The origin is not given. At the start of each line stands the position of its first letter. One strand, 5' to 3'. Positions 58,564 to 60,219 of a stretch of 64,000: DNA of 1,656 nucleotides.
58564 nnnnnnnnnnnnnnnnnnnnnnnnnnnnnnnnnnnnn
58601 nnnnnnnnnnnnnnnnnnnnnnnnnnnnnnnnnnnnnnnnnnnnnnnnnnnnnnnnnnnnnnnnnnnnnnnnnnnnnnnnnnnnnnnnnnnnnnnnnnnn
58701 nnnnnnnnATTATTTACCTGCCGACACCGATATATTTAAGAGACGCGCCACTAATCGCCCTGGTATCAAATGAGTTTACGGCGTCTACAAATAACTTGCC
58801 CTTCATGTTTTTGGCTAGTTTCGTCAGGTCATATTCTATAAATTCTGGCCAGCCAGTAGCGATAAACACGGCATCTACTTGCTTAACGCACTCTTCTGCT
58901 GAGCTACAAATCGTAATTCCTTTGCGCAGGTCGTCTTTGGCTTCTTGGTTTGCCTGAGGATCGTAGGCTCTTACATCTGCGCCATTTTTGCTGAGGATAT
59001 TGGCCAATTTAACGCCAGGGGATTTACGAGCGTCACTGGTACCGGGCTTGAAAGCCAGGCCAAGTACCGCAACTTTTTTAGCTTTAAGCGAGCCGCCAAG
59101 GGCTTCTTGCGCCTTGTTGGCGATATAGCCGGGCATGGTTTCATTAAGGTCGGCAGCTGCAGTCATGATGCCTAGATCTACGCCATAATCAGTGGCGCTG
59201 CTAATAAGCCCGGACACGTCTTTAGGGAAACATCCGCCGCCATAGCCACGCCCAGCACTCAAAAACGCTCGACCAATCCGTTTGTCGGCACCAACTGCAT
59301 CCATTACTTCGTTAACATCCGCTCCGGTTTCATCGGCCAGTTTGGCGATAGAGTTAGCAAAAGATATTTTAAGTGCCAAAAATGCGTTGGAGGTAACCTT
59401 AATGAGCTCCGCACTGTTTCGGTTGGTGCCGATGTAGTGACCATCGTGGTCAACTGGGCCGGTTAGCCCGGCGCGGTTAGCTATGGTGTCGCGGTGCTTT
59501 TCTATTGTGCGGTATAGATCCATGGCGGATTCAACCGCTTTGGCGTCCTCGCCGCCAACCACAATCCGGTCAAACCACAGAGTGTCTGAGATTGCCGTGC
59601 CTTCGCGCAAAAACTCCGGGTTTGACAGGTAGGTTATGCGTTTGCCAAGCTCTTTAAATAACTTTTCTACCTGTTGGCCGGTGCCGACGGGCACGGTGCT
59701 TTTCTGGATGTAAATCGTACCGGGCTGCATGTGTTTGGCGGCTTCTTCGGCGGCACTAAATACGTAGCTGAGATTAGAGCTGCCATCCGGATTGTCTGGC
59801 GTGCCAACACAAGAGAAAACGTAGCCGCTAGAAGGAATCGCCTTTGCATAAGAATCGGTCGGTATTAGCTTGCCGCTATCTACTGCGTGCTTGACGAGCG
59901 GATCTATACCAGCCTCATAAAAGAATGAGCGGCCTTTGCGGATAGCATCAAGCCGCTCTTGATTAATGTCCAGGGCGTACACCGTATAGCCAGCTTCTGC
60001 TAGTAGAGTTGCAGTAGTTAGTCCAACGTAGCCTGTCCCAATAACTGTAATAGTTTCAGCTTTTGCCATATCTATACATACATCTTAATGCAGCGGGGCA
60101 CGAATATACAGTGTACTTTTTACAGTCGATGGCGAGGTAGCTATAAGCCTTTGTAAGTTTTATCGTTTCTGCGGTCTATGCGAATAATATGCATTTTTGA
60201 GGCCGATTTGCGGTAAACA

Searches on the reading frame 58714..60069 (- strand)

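Call 92: search_protein_families(library=pfam, proteins=[window:58714-60069:-], max_evalue=0.00001)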
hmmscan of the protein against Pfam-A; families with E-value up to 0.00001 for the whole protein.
window:58714-60069:- (451 aa): 7 families
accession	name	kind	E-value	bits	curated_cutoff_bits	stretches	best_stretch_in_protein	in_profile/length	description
PF03721.20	UDPG_MGDP_dh_N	-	5.8e-49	166.7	27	1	6-180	2-182/187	UDP-glucose/GDP-mannose dehydrogenase family, NAD binding domain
PF00984.24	UDPG_MGDP_dh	-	5.3e-33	113.4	25.4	1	219-310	2-93/94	UDP-glucose/GDP-mannose dehydrogenase family, central domain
PF03720.21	UDPG_MGDP_dh_C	-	6.4e-30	104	30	1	334-435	1-102/103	UDP-glucose/GDP-mannose dehydrogenase family, UDP binding domain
PF03446.21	NAD_binding_2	-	6.9e-15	55.8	21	1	6-142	1-111/161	NAD binding domain of 6-phosphogluconate dehydrogenase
PF03807.23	F420_oxidored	-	1.1e-10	42.4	21.6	0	354-432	13-93/94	NADP oxidoreductase coenzyme F420-dependent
PF02826.25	2-Hacid_dh_C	-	1.8e-06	27.9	25.1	0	4-41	36-73/178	D-isomer specific 2-hydroxyacid dehydrogenase, NAD binding domain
PF02737.24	3HCDH_N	-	2.3e-06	28.1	22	0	6-45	1-40/180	3-hydroxyacyl-CoA dehydrogenase, NAD binding domain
